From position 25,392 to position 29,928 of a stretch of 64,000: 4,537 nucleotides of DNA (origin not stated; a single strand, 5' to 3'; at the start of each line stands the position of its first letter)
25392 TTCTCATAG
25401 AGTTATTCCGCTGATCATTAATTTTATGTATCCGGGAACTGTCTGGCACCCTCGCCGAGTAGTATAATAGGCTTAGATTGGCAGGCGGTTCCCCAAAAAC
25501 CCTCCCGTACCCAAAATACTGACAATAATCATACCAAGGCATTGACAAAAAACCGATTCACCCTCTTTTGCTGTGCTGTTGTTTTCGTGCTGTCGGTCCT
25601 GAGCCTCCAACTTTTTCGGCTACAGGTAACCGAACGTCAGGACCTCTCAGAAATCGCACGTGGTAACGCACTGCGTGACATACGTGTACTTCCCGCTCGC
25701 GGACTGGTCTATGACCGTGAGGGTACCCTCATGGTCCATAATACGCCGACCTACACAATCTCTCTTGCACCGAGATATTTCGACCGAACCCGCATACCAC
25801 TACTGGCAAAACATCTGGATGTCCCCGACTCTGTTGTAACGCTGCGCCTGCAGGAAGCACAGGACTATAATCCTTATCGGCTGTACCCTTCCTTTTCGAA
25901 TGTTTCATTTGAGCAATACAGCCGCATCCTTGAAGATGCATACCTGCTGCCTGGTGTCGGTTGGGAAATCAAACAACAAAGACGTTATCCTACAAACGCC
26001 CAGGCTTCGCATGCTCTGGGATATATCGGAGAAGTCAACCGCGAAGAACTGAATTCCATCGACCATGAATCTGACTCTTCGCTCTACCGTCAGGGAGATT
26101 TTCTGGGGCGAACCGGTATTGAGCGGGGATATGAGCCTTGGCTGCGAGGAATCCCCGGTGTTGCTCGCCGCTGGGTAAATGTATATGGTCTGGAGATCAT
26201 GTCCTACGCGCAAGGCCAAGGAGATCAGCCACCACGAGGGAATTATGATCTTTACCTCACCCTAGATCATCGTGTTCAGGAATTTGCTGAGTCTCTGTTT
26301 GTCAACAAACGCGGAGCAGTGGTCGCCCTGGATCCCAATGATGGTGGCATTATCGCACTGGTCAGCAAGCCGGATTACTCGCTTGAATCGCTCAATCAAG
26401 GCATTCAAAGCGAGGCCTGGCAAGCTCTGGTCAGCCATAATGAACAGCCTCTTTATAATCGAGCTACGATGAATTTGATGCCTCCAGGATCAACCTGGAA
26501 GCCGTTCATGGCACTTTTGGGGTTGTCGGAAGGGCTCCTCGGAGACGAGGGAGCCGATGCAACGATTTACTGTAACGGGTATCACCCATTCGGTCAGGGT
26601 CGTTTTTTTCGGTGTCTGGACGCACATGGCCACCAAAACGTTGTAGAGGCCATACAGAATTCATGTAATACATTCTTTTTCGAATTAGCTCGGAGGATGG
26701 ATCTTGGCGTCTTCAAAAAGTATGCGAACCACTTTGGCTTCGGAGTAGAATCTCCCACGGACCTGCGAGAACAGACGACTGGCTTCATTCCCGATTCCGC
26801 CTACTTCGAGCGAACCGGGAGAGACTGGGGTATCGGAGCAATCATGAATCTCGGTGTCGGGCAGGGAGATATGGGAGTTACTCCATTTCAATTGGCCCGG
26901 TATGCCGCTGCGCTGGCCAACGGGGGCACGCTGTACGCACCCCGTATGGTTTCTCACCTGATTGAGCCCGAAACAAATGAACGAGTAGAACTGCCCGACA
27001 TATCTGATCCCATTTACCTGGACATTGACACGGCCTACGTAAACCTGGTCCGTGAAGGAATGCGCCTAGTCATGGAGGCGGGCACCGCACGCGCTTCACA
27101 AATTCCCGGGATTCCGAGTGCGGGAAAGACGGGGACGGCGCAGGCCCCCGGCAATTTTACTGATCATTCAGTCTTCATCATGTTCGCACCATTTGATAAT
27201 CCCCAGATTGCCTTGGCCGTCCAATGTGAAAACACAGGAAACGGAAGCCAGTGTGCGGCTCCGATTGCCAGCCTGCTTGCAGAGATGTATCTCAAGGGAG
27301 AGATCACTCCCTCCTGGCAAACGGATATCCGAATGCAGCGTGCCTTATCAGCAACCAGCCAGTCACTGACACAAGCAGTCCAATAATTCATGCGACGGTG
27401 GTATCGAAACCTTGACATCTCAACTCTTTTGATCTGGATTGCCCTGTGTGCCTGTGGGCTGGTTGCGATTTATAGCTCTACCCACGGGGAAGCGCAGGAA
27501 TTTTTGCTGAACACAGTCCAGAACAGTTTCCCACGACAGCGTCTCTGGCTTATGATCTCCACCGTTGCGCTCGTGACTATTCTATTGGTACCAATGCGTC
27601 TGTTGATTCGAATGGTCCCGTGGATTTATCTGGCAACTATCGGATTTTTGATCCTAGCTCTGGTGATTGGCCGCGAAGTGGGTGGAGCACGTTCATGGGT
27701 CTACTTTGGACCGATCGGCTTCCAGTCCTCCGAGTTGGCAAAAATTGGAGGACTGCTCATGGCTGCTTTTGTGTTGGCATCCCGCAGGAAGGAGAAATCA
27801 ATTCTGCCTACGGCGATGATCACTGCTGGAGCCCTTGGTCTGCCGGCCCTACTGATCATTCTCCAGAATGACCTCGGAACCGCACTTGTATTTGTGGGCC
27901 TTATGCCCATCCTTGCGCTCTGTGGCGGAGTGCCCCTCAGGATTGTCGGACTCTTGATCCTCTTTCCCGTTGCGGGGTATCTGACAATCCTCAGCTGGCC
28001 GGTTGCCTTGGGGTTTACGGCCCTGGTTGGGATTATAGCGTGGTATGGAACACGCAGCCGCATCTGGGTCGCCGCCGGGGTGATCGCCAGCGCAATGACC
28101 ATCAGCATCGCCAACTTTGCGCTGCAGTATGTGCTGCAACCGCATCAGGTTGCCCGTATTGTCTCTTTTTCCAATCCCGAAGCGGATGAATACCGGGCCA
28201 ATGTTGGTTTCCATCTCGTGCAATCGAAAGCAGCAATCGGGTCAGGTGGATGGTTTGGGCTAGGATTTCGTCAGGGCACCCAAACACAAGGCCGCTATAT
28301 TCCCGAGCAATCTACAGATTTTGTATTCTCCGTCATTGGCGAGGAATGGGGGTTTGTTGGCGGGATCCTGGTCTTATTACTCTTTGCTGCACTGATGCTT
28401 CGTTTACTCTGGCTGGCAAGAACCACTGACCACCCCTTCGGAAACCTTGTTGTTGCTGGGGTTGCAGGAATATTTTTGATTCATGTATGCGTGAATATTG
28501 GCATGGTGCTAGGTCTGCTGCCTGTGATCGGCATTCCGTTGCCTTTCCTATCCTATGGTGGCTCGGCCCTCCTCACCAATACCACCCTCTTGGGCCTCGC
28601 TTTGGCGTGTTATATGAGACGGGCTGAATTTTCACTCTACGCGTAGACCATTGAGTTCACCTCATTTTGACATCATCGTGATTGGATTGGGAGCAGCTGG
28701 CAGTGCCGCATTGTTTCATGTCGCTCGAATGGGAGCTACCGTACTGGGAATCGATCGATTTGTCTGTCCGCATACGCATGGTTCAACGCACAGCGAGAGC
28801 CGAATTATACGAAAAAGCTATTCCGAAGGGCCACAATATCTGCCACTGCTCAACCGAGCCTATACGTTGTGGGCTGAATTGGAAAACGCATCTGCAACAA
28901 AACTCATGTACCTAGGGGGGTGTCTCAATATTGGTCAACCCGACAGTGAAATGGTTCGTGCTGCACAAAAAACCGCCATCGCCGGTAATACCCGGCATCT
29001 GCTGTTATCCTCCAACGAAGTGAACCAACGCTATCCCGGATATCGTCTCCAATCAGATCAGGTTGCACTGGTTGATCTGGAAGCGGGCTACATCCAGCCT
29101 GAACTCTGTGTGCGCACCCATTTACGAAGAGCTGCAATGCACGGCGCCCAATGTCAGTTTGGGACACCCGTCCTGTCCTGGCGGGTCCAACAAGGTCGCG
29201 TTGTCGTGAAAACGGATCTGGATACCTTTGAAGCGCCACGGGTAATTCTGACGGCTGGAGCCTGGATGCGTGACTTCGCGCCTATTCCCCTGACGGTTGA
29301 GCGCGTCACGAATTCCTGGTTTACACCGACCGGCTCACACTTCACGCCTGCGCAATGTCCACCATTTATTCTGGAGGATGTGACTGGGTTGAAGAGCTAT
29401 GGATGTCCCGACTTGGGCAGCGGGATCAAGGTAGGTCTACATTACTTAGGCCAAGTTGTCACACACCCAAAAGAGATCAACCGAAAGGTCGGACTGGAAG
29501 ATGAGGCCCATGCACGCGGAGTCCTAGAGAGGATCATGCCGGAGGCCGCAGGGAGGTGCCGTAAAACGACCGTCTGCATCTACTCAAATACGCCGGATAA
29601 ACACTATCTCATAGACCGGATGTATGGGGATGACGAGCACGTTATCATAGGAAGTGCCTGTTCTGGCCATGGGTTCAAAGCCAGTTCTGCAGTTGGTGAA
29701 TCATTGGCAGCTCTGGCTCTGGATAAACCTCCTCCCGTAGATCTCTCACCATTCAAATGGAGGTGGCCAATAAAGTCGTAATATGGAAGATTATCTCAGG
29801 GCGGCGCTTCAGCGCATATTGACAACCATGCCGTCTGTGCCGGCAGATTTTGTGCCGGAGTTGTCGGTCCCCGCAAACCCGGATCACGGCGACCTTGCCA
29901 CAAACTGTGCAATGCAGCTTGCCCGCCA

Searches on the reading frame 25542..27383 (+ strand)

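Call 73: search_protein_families(library=pfam, proteins=[window:25542-27383:+], max_evalue=0.00001)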
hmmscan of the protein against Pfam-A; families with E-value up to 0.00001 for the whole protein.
window:25542-27383:+ (614 aa): 2 families
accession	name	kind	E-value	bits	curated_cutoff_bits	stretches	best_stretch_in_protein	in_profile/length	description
PF00905.27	Transpeptidase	-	5.8e-52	177.2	22.1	1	258-577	1-295/299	Penicillin binding protein transpeptidase domain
PF03717.20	PBP_dimer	-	1e-34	121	24.4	1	51-217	4-174/180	Penicillin-binding Protein dimerisation domain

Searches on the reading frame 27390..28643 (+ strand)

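Call 79: search_protein_families(library=pfam, proteins=[window:27390-28643:+], max_evalue=0.00001)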
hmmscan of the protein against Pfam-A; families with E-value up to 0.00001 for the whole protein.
window:27390-28643:+ (418 aa): 1 family
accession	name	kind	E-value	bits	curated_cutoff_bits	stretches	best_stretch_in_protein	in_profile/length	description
PF01098.24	FTSW_RODA_SPOVE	-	3.2e-82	276.8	26.4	2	212-405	164-348/356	Cell cycle protein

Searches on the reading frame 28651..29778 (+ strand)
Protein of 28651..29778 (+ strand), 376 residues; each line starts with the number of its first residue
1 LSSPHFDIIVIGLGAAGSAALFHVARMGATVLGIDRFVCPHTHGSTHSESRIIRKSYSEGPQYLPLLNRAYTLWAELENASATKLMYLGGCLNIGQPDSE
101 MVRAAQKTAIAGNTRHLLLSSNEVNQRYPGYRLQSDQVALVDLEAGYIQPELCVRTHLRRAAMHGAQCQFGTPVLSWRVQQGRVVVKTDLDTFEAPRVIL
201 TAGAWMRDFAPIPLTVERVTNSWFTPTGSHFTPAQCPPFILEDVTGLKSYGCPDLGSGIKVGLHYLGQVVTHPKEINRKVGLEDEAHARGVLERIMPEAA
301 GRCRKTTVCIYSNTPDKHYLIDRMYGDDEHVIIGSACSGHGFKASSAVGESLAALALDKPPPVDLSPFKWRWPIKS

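Call 79: search_protein_families(library=pfam, proteins=[window:28651-29778:+], max_evalue=0.00001)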
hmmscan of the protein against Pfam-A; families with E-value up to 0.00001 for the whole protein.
window:28651-29778:+ (376 aa): 1 family
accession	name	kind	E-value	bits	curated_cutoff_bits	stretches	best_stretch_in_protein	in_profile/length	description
PF01266.30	DAO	-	7.6e-38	131.4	27.9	1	7-355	1-353/353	FAD dependent oxidoreductase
